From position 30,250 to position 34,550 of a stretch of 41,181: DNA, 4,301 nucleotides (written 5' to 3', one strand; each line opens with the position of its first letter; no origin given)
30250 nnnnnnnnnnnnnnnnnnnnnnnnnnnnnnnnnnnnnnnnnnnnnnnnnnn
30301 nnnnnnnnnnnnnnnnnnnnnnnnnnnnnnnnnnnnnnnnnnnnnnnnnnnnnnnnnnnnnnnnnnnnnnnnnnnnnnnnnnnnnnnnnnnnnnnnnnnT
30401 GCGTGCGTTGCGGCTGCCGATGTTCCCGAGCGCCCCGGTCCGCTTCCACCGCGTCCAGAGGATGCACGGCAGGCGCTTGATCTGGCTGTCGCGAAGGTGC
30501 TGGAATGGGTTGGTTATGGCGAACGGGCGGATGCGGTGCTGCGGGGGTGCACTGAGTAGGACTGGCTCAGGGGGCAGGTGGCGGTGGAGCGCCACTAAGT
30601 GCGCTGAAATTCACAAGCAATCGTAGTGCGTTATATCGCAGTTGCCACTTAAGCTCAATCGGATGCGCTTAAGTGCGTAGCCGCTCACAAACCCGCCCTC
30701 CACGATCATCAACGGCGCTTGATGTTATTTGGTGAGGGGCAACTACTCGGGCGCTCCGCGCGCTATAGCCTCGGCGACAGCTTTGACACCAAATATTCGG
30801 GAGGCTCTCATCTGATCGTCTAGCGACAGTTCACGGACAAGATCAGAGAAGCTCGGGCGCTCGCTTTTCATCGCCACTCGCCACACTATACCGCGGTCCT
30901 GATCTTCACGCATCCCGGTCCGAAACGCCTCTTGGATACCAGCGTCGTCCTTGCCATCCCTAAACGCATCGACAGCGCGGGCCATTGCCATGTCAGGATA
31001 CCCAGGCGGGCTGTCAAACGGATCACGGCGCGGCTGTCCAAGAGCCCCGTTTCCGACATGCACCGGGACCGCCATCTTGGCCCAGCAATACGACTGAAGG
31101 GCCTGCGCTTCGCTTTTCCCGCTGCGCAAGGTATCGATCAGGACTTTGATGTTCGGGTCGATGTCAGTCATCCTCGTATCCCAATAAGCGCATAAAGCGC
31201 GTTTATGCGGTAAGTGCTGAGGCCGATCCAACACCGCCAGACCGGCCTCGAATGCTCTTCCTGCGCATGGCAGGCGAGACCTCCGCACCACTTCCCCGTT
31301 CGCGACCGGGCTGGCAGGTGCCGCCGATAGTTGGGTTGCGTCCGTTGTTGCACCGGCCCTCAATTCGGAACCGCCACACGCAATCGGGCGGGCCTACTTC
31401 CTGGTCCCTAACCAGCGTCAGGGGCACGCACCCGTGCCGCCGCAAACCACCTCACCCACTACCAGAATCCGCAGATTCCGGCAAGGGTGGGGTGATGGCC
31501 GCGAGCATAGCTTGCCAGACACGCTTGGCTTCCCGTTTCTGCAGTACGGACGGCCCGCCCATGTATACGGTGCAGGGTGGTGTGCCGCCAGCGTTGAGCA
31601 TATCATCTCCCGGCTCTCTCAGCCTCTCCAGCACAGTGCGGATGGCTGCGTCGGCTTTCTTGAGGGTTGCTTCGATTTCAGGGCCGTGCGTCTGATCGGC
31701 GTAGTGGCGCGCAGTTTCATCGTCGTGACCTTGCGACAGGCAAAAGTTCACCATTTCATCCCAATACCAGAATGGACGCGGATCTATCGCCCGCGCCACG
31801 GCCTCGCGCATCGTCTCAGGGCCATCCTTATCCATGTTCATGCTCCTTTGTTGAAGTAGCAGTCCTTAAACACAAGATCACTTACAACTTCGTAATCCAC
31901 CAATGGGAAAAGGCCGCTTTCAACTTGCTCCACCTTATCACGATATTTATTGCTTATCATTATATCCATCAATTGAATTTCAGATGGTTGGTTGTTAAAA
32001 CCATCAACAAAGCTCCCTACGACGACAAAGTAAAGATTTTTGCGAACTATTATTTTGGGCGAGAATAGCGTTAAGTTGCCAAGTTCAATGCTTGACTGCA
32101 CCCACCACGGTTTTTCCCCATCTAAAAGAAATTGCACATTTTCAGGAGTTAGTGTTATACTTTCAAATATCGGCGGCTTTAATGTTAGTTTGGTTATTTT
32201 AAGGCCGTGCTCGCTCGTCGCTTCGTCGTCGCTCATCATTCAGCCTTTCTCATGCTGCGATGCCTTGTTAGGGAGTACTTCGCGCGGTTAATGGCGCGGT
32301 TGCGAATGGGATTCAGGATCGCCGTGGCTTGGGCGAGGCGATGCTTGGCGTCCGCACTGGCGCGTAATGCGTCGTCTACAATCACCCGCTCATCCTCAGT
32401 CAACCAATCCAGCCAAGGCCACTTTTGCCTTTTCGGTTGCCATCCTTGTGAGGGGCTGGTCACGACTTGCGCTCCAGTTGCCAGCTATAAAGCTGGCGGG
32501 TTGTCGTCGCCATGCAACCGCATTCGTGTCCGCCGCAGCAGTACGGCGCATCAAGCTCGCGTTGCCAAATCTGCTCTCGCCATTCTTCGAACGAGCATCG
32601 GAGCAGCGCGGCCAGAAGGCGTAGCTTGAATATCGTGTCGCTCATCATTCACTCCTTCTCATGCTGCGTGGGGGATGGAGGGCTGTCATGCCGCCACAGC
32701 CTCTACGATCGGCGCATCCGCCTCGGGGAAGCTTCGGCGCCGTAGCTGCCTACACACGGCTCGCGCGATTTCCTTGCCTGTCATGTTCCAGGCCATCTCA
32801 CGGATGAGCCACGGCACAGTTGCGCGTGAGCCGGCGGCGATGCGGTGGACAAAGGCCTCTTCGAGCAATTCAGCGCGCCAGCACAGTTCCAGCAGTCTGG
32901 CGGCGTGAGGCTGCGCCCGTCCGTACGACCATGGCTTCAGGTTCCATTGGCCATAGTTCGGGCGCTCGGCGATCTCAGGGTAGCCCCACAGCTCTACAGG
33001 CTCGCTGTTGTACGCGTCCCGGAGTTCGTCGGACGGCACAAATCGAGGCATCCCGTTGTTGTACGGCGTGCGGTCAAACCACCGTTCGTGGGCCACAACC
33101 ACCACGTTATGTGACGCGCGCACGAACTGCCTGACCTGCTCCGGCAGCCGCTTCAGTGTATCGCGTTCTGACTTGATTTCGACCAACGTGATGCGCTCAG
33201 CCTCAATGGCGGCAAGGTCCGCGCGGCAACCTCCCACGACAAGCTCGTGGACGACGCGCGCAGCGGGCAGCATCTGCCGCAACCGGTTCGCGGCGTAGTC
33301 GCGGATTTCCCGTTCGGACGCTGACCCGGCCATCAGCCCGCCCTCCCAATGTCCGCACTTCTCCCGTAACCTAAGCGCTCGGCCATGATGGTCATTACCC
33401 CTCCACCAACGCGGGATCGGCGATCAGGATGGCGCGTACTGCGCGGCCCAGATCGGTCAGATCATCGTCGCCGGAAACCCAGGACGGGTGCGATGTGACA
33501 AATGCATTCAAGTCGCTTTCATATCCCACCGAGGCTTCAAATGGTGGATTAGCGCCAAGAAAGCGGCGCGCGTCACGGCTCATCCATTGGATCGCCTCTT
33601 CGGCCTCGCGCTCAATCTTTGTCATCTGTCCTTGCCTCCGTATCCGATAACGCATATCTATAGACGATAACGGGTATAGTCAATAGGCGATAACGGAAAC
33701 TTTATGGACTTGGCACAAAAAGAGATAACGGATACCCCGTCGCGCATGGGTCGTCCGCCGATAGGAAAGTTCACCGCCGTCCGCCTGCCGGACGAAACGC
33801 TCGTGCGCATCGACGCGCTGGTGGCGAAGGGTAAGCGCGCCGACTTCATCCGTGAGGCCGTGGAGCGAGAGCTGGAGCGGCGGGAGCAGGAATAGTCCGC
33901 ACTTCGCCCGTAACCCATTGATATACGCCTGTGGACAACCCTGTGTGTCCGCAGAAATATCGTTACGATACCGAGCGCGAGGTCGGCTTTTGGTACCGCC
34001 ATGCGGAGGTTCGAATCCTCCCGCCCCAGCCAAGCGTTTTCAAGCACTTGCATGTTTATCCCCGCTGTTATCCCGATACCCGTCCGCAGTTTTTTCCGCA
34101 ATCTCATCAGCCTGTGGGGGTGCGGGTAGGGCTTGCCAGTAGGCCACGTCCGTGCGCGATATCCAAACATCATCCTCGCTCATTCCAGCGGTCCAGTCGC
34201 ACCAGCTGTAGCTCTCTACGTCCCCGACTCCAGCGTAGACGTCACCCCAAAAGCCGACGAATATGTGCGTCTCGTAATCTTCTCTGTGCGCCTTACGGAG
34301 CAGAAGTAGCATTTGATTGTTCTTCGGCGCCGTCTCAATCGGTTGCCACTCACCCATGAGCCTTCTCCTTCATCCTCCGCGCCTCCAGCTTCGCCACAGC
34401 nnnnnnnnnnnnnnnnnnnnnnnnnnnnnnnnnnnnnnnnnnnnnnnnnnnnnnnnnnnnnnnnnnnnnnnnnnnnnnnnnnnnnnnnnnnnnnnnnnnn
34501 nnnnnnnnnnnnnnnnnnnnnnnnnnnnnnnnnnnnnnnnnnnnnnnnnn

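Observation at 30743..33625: Seven-gene accessory operon next to attP, outside the CI-controlled operons: candidate defence/anti-defence or second-immunity island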

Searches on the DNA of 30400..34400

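Call 80: search_rna_families(source=window, start=30400, end=34400, threshold=evalue, max_evalue=1)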
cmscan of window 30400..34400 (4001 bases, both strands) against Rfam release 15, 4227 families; matches with E-value up to 1: 1.
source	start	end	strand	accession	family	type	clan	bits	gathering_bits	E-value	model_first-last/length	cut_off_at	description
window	31416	31444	-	RF01390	isrG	Gene; sRNA;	-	14.2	100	0.98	83-111/279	no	isrG Hfq binding RNA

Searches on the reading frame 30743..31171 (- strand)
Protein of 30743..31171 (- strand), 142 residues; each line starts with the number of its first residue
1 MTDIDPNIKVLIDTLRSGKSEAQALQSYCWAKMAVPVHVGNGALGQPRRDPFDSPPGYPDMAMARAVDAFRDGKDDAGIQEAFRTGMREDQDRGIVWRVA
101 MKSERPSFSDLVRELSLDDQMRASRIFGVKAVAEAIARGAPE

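Call 29: find_homologous_proteins(query=window:30743-31171:-, max_evalue=0.001)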
Query window:30743-31171:- (142 aa): 1 proteins with E <= 0.001 among 84 candidates.
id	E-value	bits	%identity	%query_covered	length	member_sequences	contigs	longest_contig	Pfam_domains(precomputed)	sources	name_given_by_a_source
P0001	3.0e-88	311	100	100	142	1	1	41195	-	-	-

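Call 108: search_protein_families(library=ncbifam, proteins=[window:30743-31171:-], max_evalue=0.01)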
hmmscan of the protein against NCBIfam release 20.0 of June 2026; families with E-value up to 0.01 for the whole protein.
window:30743-31171:- (142 aa): 0 families

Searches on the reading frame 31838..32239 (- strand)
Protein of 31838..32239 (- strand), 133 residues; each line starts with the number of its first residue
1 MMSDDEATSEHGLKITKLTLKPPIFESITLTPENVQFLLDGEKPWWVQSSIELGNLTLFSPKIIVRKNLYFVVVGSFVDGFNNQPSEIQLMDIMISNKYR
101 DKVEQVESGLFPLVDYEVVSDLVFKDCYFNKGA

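Call 4: search_protein_families(library=pfam, proteins=[window:31838-32239:-], max_evalue=0.1)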
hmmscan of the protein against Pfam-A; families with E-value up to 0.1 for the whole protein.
window:31838-32239:- (133 aa): 0 families

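Call 5: search_protein_families(library=padloc, proteins=[window:31838-32239:-], max_evalue=0.1)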
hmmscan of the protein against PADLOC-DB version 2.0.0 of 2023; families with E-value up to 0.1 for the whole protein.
window:31838-32239:- (133 aa): 0 families

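Call 6: search_protein_families(library=phrogs, proteins=[window:31838-32239:-], max_evalue=0.01)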
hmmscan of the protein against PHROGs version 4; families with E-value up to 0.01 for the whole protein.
window:31838-32239:- (133 aa): 0 families

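Call 82: find_related_loci(query=window:31838-32239:-, collection=viral_contigs, flank=5000)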
Query window:31838-32239:- (133 aa) in viral_contigs; peptide patterns used: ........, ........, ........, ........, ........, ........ (x = any residue, [..] = any of these).
11 stretches matched a pattern, but none encodes a relative of the query by tblastn (E <= 1e-3).

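Call 84: find_related_loci(query=window:31838-32239:-, collection=metagenome_contigs, flank=5000)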
Query window:31838-32239:- (133 aa) in metagenome_contigs; peptide patterns used: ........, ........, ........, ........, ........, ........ (x = any residue, [..] = any of these).
247 stretches matched a pattern, but none encodes a relative of the query by tblastn (E <= 1e-3).

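Call 108: search_protein_families(library=ncbifam, proteins=[window:31838-32239:-], max_evalue=0.01)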
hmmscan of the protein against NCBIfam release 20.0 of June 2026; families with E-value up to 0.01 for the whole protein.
window:31838-32239:- (133 aa): 0 families

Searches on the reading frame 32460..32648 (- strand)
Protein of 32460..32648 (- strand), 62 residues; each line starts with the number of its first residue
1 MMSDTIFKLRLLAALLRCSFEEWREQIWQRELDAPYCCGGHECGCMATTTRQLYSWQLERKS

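Call 4: search_protein_families(library=pfam, proteins=[window:32460-32648:-], max_evalue=0.1)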
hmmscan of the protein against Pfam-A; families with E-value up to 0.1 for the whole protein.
window:32460-32648:- (62 aa): 0 families

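Call 5: search_protein_families(library=padloc, proteins=[window:32460-32648:-], max_evalue=0.1)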
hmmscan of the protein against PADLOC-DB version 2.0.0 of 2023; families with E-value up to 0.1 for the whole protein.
window:32460-32648:- (62 aa): 0 families

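Call 6: search_protein_families(library=phrogs, proteins=[window:32460-32648:-], max_evalue=0.01)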
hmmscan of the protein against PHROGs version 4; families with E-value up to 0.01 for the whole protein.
window:32460-32648:- (62 aa): 0 families

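Call 83: find_related_loci(query=window:32460-32648:-, collection=viral_contigs, flank=5000)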
Query window:32460-32648:- (62 aa) in viral_contigs; peptide patterns used: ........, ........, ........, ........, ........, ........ (x = any residue, [..] = any of these).
33 stretches matched a pattern, but none encodes a relative of the query by tblastn (E <= 1e-3).

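Call 108: search_protein_families(library=ncbifam, proteins=[window:32460-32648:-], max_evalue=0.01)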
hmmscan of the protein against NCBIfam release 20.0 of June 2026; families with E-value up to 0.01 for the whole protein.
window:32460-32648:- (62 aa): 0 families

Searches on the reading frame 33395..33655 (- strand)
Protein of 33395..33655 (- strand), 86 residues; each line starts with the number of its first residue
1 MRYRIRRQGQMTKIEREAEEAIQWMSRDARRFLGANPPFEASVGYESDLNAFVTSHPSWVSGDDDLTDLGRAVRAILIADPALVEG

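Call 4: search_protein_families(library=pfam, proteins=[window:33395-33655:-], max_evalue=0.1)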
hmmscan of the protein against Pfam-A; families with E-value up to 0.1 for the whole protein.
window:33395-33655:- (86 aa): 1 family
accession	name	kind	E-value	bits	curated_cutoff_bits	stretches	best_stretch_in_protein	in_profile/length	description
PF19599.4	DUF6104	-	0.027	15.1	27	1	18-43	16-43/58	Family of unknown function (DUF6104)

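Call 5: search_protein_families(library=padloc, proteins=[window:33395-33655:-], max_evalue=0.1)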
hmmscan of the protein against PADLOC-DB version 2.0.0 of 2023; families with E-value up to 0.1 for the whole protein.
window:33395-33655:- (86 aa): 0 families

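Call 6: search_protein_families(library=phrogs, proteins=[window:33395-33655:-], max_evalue=0.01)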
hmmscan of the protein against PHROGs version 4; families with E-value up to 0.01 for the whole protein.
window:33395-33655:- (86 aa): 0 families

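Call 52: find_homologous_proteins(query=window:33395-33625:-, max_evalue=0.01)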
Query window:33395-33625:- (76 aa): 3 proteins with E <= 0.01 among 3 candidates.
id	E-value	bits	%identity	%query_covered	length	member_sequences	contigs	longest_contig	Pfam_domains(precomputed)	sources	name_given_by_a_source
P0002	6.5e-43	161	100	100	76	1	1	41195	-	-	-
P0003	4.6e-27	111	68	95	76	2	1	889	-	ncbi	-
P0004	6.0e-25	104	71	91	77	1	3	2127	-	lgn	-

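Call 54: find_encoding_contigs(protein=P0004, flank=5000, max_places=5)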
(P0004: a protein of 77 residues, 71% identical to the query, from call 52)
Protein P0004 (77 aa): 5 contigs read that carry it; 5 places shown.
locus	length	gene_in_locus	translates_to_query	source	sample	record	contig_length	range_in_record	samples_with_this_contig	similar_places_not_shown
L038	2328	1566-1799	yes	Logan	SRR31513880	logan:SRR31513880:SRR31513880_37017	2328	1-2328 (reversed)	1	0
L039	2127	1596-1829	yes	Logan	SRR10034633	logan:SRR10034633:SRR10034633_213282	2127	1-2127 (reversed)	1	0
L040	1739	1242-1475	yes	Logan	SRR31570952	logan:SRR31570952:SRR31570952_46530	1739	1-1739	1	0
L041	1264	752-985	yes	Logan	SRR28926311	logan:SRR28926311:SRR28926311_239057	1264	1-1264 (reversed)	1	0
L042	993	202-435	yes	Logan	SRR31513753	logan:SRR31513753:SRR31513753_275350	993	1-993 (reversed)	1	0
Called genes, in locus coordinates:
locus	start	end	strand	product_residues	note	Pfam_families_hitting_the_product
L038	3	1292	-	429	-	PF13542:HTH_Tnp_ISL3 (weak), PF01610:DDE_Tnp_ISL3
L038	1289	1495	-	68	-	-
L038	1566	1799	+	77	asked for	-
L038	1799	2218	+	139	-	-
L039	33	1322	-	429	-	PF13542:HTH_Tnp_ISL3 (weak), PF01610:DDE_Tnp_ISL3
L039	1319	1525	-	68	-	-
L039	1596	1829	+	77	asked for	-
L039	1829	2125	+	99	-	?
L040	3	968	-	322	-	?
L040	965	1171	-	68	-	-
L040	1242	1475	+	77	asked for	-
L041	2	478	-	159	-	?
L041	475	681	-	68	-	-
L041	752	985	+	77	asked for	-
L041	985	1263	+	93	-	?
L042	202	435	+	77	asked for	-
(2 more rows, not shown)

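Call 55: find_encoding_contigs(protein=P0003, flank=5000, max_places=5)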
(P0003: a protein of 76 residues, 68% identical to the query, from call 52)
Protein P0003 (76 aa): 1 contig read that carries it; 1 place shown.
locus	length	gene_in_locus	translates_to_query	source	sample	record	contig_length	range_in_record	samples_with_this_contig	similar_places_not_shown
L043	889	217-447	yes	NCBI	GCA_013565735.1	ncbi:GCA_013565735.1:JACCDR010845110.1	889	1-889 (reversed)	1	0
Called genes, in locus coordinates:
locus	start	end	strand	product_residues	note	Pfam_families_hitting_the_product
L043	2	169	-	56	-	?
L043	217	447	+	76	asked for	-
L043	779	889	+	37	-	?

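Call 86: find_related_loci(query=A5, collection=metagenome_contigs, flank=4000)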
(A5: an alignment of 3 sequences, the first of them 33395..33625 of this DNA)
Query A5 (76 aa) in metagenome_contigs; peptide patterns used: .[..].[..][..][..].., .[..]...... (x = any residue, [..] = any of these).
537 stretches matched a pattern; 2 encode a relative of the query (tblastn E <= 1e-3); 2 distinct loci.
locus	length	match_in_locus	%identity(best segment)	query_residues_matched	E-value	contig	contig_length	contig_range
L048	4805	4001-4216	69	5-76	4e-33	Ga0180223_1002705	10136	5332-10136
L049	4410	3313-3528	69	5-76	4e-33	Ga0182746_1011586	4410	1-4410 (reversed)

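Call 87: find_related_loci(query=A5, collection=viral_contigs, flank=4000)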
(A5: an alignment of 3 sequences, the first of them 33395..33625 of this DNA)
Query A5 (76 aa) in viral_contigs; peptide patterns used: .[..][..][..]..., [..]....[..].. (x = any residue, [..] = any of these).
62 stretches matched a pattern; 2 encode a relative of the query (tblastn E <= 1e-3); 2 distinct loci.
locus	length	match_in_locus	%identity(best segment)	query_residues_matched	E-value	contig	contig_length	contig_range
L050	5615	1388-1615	70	1-76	8e-35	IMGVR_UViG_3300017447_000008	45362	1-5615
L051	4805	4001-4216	69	5-76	5e-33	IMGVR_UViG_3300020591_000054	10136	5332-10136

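Call 90: search_protein_families(library=pfam, proteins=[L050:20-832:+, L050:1130-1303:-, L050:1618-1896:+, L050:1889-2227:+, L050:2224-2772:+, L050:2765-3151:+, L038:1799-2218:+, L048:1539-2177:+], max_evalue=0.01)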
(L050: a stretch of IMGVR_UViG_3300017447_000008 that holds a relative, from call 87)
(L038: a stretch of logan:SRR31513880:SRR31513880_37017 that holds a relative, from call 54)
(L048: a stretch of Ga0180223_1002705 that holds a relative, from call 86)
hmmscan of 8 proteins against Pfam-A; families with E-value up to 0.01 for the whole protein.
L050:20-832:+ (270 aa): 1 family
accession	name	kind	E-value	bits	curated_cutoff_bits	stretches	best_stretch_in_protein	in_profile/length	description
PF00589.27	Phage_integrase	-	1.1e-11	45.2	27.1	1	84-241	11-168/172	Phage integrase family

L050:1130-1303:- (58 aa): 0 families

L050:1618-1896:+ (92 aa): 0 families

L050:1889-2227:+ (112 aa): 1 family
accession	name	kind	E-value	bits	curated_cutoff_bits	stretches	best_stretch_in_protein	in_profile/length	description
PF19800.4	DUF6283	-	1.5e-10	41.7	27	1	9-92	4-77/115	Family of unknown function (DUF6283)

L050:2224-2772:+ (182 aa): 0 families

L050:2765-3151:+ (128 aa): 1 family
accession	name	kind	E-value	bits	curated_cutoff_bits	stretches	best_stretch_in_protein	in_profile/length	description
PF14216.11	DUF4326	-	3.1e-19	69.8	25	1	11-119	2-82/82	Domain of unknown function (DUF4326)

L038:1799-2218:+ (139 aa): 0 families

L048:1539-2177:+ (212 aa): 3 families
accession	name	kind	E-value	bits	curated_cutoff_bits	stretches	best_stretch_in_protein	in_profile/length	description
PF01381.28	HTH_3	-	0.00013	22.4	23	1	62-117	1-55/55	Helix-turn-helix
PF13560.12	HTH_31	-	0.0062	17.3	27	0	60-112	4-56/64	Helix-turn-helix domain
PF12844.13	HTH_19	-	0.0067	16.7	30.2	0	61-121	3-62/64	Helix-turn-helix domain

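Call 108: search_protein_families(library=ncbifam, proteins=[window:33395-33625:-], max_evalue=0.01)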
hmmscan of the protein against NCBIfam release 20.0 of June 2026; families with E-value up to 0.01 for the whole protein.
window:33395-33625:- (76 aa): 0 families
